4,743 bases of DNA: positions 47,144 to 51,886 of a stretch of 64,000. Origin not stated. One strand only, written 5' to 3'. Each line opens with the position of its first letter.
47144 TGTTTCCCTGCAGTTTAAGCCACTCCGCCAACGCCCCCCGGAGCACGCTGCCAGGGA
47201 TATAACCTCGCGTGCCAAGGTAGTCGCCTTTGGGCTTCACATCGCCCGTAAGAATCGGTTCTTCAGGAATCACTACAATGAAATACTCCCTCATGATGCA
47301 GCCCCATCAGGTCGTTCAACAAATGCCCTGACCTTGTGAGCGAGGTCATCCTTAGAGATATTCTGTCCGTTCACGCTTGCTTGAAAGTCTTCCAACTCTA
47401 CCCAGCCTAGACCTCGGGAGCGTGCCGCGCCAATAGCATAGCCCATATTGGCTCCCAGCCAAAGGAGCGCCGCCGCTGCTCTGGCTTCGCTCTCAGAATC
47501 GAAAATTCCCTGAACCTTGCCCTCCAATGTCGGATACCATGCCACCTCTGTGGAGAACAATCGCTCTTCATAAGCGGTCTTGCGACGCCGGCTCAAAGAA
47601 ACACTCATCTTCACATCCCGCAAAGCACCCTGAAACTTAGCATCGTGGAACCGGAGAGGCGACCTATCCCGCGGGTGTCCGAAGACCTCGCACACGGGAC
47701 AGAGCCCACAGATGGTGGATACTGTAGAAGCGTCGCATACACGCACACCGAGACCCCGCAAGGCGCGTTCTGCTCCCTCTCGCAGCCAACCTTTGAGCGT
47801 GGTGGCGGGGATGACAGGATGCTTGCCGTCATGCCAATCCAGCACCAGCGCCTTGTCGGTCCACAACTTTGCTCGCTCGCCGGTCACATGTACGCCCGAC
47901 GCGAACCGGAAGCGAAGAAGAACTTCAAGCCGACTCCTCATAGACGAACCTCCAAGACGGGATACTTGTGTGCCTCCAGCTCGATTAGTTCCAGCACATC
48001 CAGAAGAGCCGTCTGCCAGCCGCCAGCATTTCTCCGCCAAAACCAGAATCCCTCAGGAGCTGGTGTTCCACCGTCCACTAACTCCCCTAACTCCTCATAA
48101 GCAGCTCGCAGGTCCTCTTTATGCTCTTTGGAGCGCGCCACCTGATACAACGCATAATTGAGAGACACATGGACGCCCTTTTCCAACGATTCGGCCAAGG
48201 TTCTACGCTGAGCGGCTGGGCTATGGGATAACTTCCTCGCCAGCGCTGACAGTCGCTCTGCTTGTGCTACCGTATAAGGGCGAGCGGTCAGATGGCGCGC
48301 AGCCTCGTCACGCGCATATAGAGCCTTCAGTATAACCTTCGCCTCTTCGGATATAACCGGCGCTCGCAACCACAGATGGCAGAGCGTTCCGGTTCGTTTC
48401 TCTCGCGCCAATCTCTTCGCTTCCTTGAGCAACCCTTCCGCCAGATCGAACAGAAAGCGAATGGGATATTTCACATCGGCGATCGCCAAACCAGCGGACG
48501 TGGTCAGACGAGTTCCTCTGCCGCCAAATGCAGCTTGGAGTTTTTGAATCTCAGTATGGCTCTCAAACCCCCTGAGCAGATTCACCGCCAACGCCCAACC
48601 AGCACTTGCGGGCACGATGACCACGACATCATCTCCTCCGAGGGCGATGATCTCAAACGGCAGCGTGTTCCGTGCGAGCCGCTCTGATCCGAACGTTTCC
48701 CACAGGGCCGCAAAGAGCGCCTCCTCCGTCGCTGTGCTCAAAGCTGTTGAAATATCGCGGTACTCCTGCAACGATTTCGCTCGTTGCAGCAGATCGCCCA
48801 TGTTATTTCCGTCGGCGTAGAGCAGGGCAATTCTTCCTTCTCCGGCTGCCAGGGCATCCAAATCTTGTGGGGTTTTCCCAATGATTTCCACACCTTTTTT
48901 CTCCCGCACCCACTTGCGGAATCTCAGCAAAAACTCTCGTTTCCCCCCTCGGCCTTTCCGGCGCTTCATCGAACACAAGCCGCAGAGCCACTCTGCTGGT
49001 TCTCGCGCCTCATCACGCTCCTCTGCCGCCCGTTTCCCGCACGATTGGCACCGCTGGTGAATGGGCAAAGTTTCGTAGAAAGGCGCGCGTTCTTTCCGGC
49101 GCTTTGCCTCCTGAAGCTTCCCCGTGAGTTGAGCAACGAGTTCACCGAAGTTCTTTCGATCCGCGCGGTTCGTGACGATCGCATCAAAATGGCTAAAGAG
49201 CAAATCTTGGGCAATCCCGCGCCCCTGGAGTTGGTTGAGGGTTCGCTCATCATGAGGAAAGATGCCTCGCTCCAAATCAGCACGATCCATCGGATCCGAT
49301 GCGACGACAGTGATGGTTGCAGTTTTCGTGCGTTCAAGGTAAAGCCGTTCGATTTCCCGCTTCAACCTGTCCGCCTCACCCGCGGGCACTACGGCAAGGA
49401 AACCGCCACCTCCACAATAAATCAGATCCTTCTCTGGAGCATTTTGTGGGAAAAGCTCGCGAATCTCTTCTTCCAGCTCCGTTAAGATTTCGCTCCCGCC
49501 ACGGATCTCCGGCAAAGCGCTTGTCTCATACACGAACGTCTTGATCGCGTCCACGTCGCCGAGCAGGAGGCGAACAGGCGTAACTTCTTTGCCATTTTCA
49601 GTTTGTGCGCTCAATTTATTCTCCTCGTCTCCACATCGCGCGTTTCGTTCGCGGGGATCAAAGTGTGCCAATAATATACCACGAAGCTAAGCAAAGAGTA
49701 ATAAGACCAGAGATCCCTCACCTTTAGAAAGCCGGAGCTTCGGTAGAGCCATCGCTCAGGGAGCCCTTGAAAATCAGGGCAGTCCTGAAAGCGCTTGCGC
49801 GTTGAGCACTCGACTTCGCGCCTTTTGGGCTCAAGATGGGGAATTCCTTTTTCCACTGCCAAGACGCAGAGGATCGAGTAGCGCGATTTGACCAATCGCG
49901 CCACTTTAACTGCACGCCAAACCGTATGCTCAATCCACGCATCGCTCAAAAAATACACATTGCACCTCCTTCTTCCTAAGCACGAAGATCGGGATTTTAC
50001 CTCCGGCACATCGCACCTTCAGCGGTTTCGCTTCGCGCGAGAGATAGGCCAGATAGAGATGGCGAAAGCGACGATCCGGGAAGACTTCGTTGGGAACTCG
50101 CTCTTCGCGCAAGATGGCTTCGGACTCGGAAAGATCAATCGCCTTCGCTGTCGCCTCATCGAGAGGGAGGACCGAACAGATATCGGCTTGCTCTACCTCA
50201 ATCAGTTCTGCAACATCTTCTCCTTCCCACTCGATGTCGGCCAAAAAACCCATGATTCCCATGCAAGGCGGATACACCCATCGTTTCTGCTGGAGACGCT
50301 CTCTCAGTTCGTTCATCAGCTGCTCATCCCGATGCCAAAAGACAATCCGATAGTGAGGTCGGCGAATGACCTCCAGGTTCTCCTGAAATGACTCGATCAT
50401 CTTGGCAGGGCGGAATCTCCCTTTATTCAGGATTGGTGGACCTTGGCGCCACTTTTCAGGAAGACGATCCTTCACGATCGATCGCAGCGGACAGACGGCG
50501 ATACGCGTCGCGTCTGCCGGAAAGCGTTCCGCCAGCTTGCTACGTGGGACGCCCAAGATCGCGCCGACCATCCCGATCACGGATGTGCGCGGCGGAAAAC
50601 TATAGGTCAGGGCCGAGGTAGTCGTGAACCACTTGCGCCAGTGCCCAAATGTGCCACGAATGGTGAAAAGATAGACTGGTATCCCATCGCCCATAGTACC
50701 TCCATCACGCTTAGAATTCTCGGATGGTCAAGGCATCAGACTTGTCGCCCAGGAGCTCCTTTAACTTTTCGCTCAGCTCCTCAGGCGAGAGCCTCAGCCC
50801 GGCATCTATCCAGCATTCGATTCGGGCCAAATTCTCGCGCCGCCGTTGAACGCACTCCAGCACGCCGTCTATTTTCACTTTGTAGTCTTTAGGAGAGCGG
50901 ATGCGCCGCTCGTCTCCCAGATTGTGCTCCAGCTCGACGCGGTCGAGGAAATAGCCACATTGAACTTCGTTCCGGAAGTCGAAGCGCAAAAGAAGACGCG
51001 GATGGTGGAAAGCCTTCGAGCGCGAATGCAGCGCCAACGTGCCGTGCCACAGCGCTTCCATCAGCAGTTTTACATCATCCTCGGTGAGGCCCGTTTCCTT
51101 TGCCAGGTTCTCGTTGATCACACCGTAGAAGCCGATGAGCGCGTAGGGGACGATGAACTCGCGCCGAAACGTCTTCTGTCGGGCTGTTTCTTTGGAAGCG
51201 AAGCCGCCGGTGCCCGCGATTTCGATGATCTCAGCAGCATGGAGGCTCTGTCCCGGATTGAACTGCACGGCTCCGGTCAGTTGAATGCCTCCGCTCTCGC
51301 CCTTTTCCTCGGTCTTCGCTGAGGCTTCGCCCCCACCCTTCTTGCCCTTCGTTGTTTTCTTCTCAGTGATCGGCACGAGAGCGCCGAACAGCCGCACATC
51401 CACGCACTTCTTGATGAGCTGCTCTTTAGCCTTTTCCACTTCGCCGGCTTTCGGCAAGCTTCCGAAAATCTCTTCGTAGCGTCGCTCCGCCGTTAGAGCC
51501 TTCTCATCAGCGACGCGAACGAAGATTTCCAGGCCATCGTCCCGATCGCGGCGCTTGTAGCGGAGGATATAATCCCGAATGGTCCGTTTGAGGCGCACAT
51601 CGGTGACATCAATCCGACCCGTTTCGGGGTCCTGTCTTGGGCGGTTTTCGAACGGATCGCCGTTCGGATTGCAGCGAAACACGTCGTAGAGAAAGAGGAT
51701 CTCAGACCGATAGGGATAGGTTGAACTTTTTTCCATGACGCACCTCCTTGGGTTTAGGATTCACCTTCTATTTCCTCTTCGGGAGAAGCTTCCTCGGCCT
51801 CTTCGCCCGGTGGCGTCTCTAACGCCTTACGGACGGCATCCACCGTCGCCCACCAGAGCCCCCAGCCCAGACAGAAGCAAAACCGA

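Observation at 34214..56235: Type III-D effector cassette nested inside a type I-B operon, sharing one adaptation module and one array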

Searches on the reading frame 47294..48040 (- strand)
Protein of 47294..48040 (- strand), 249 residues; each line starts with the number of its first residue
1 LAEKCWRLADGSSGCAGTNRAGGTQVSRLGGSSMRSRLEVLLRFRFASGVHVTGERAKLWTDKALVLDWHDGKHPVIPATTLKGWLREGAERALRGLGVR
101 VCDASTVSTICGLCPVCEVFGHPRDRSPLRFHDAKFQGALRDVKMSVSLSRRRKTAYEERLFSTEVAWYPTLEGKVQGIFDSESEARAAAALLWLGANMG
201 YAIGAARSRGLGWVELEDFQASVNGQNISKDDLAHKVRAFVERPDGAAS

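Call 6: search_protein_families(library=padloc, proteins=[window:47294-48040:-], max_evalue=0.01)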
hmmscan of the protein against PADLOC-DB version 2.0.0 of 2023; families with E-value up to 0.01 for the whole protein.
window:47294-48040:- (249 aa): 23 families
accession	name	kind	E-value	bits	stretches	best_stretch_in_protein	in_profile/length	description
PDLC01442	Csm3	-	1.4e-21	75.4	1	34-232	4-196/208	"CAS-III-A,CAS-III-D; effector_G7"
PDLC01016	Csm3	-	1.5e-12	46.3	1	70-215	26-189/189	Csm3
PDLC01017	Csm3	-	7.1e-09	33.8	1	74-125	47-100/257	Csm3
PDLC01296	Csm3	-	8.3e-09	33.7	1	73-217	36-187/192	"CAS-III-A,CAS-III-D; effector_G7"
PDLC02110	Cas7_IIId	-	8.7e-08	30.5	1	60-217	24-167/171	-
PDLC01015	Csm3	-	1.2e-07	31.1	1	71-212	24-178/178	Csm3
PDLC02117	Cas7_IIIg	-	2.5e-07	28.7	1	73-217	24-171/178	-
PDLC02115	Cas7_IIId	-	2.5e-07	28.2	1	35-98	215-279/486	-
PDLC02111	Cas7_IIId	-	2.7e-07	27.8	1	34-221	6-180/417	-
PDLC01114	Csm3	-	7.2e-07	27.4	1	112-230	118-234/245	Csm3gr7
PDLC01339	Csm3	-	2.1e-06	26.9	1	58-159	10-109/163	"CAS-III-A,CAS-III-D; effector_G7"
PDLC02118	Cas7_IIIh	-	6.3e-06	24.1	1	37-95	9-62/245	-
PDLC01613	Csm3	-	1.6e-05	23.9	1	58-215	16-177/177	"CAS-III-A,CAS-III-D; effector_G7"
PDLC01585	Csm3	-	2.6e-05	21.9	1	45-143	9-96/206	"CAS-III-A,CAS-III-D; effector_G7"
PDLC01313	Cas5_IIId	-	9.7e-05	20.4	1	142-238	139-215/338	CAS-III-D; effector_G5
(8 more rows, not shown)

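Call 59: search_protein_families(library=ncbifam, proteins=[window:47294-47941:-], max_evalue=0.001)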
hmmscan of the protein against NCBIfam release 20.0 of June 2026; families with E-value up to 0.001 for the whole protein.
window:47294-47941:- (216 aa): 2 families
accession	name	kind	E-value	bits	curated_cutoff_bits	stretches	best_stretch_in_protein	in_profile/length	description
TIGR02581.1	cas_cyan_RAMP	equivalog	5.6e-08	32.7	108.05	0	80-184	105-211/216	type III CRISPR-associated RAMP protein Csx7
TIGR02582.1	cas7_TM1809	equivalog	0.0006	19.9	90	1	28-121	30-119/203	type III-A CRISPR-associated RAMP protein Csm3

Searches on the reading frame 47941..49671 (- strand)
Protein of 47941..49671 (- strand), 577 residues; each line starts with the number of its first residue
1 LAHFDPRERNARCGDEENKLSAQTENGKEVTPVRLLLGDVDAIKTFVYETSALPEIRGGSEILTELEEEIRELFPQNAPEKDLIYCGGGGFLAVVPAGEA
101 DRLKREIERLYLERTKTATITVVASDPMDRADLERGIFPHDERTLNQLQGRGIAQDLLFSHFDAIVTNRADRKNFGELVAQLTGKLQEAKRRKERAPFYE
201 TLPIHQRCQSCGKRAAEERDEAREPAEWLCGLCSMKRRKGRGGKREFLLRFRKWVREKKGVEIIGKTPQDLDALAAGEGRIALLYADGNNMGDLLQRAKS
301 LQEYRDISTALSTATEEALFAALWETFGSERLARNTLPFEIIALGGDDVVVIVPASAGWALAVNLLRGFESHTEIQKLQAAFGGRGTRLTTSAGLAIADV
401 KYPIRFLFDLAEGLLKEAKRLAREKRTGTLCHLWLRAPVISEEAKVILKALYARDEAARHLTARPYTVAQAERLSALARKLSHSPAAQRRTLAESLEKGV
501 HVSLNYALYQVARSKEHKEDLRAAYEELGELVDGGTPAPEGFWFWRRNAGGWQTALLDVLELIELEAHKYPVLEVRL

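Call 6: search_protein_families(library=padloc, proteins=[window:47941-49671:-], max_evalue=0.01)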
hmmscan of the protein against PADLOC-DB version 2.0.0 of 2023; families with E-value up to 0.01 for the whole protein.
window:47941-49671:- (577 aa): 13 families
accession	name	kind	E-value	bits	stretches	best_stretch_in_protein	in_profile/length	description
PDLC00919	Cas10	-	2.8e-85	285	1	35-468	5-414/414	Cas10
PDLC01529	Cas10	-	9.6e-76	253.5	2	166-468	94-370/370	CAS-III; effector_LS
PDLC02057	Cas10d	-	3.1e-37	126.9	2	165-565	94-456/462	-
PDLC01444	Cas10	-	5e-31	106.2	2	262-426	376-506/605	CAS-III; effector_LS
PDLC02058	Cas10d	-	5.5e-30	102.6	2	164-426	91-302/441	-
PDLC01422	Cas10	-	4.4e-25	86.7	1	281-436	276-409/519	CAS-III; effector_LS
PDLC01292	Cas10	-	1.1e-24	85.7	1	181-425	148-385/387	CAS-III; effector_LS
PDLC00917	Cas10b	-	3.1e-19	67.3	1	255-420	337-510/510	"CRISPR-associated protein Cas10/Cmr2, subtype III-B"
PDLC01293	Cas10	-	2.6e-18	64.2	2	266-420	442-577/577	CAS-III; effector_LS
PDLC00916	Cas10a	-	1.2e-16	58.7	2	272-420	520-650/650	"CRISPR-associated protein Cas10/Csm1, subtype III-A/MTUBE"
PDLC02054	Cas10b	-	1.4e-13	48.5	1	207-424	219-401/537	-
PDLC01418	Cas10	-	3.4e-08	30.4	1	262-423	226-384/551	CAS-III; effector_LS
PDLC01739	Cas10a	-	0.00016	18.3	0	275-424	496-625/731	-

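Call 8: search_protein_families(library=pfam, proteins=[window:47941-49671:-], max_evalue=0.01)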
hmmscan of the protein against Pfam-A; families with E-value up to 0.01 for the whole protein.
window:47941-49671:- (577 aa): 1 family
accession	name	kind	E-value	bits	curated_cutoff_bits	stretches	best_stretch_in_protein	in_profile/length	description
PF22335.1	Cas10-Cmr2_palm2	-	7.8e-20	71.8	27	1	280-422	1-127/133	Cas10/Cmr2, second palm domain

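Call 27: search_solved_structures(query=window:47941-49614:-, max_evalue=0.001)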
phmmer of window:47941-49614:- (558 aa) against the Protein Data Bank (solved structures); distinct sequences matched with E-value up to 0.001: 3.
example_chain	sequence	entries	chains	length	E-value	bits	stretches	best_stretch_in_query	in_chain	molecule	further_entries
8s9t_C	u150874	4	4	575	4.7e-09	38.7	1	261-474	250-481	Cas10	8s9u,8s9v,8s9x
9wxh_B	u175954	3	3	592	1.6e-07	33.7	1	255-352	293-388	Cas10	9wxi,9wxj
8bmw_K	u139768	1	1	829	8.2e-07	31.3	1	154-350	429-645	CRISPR-associated protein Cas10 (Type III-D)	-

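Call 59: search_protein_families(library=ncbifam, proteins=[window:47941-49614:-], max_evalue=0.001)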
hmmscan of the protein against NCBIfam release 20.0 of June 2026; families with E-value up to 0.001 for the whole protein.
window:47941-49614:- (558 aa): 2 families
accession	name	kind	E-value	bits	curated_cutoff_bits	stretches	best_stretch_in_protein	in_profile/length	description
TIGR02578.2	cas_TM1811_Csm1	equivalog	1.4e-24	86.8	170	2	248-513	495-729/753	type III-A CRISPR-associated protein Cas10/Csm1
TIGR02577.1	cas_TM1794_Cmr2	equivalog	1e-18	67.5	79.4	1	236-401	337-510/510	type III-B CRISPR-associated protein Cas10/Cmr2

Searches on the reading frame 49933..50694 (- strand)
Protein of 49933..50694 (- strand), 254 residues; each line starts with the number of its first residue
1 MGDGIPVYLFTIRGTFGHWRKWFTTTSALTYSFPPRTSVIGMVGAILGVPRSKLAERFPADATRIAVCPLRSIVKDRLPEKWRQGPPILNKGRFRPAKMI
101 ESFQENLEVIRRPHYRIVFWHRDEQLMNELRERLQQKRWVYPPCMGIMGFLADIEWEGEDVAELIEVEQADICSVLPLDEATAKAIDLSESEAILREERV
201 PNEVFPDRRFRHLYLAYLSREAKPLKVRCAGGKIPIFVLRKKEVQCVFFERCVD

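Call 6: search_protein_families(library=padloc, proteins=[window:49933-50694:-], max_evalue=0.01)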
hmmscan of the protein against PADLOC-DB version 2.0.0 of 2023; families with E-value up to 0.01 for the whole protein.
window:49933-50694:- (254 aa): 13 families
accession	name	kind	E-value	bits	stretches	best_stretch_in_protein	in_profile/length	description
PDLC02096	Cas5b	-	6.2e-43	145.1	1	8-228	4-207/223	-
PDLC00951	Cas5b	-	2.4e-28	97.6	1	9-228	4-218/241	"CRISPR-associated protein Cas5, subtype I-B/HMARI"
PDLC01432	Cas5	-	8.4e-24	83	1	9-179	5-158/211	CAS-I-B; effector_G5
PDLC01305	Cas5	-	2.5e-22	77.8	1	10-180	3-161/174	CAS-I-B; effector_G5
PDLC02097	Cas5b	-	2.4e-17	61.6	1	9-73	5-69/251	-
PDLC01644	Cas5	-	1e-09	37.1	1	8-155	2-138/192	CAS-I; effector_G5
PDLC00950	Cas5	-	1.2e-09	36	1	9-48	3-42/43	CRISPR-associated protein Cas5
PDLC01306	Cas5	-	1.3e-09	36.5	1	10-167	3-139/174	CAS-I; effector_G5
PDLC01579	Cas5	-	1.7e-06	26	1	111-232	74-190/204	CAS-I-B; effector_G5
PDLC01271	Cas5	-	2.5e-05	22.4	1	12-138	5-111/170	CAS-I-B; effector_G5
PDLC01453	Cas5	-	0.0003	18.7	1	9-63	5-43/205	CAS-I; effector_G5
PDLC01369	Cas5e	-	0.004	15.2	1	13-67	6-58/163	CAS-I-E; effector_G5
PDLC00947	Cas5b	-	0.0097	13.6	0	12-49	8-46/217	"CRISPR-associated protein Cas5, subtype I-B/TNEAP"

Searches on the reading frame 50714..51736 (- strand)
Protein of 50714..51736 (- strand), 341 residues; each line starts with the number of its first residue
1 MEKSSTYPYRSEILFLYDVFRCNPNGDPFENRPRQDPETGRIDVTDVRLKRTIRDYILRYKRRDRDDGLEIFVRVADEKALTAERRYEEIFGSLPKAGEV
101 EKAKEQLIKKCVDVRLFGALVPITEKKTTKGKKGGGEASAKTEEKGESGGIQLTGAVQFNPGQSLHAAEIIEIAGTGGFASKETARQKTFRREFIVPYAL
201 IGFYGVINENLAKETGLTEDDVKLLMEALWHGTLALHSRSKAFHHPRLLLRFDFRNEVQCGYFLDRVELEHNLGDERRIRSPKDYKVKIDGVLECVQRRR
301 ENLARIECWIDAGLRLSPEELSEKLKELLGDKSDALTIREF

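Call 6: search_protein_families(library=padloc, proteins=[window:50714-51736:-], max_evalue=0.01)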
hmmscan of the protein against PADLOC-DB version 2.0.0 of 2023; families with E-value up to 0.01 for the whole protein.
window:50714-51736:- (341 aa): 8 families
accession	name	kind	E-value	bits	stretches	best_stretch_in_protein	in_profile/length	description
PDLC00963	Cas7b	-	9e-64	213.8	1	10-316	1-284/286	"CRISPR-associated protein Cas7/Csh2, subtype I-B/HMARI"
PDLC01303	Cas7b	-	2.3e-60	202.6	1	10-316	1-259/261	CAS-I-B; effector_G7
PDLC01614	Cas7b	-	3.8e-57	192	1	10-290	2-247/247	"CAS-I-B,CAS-I-C; effector_G7"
PDLC00964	Cas7b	-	1.4e-51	173.7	1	10-290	4-268/268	"CRISPR-associated protein, CT1132 family"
PDLC01253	Cas7c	-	1.1e-46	157.6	1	10-252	4-192/230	CAS-I-C; effector_G7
PDLC01461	Cas7c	-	1.6e-44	150.5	1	10-262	5-212/250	CAS-I-C; effector_G7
PDLC00958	Cas7c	-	1.5e-28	98.1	1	11-231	2-209/284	"CRISPR-associated protein Cas7/Csd2, subtype I-C/DVULG"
PDLC01302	Cas7c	-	7.9e-28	95.7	1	11-290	2-251/261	CAS-I-C; effector_G7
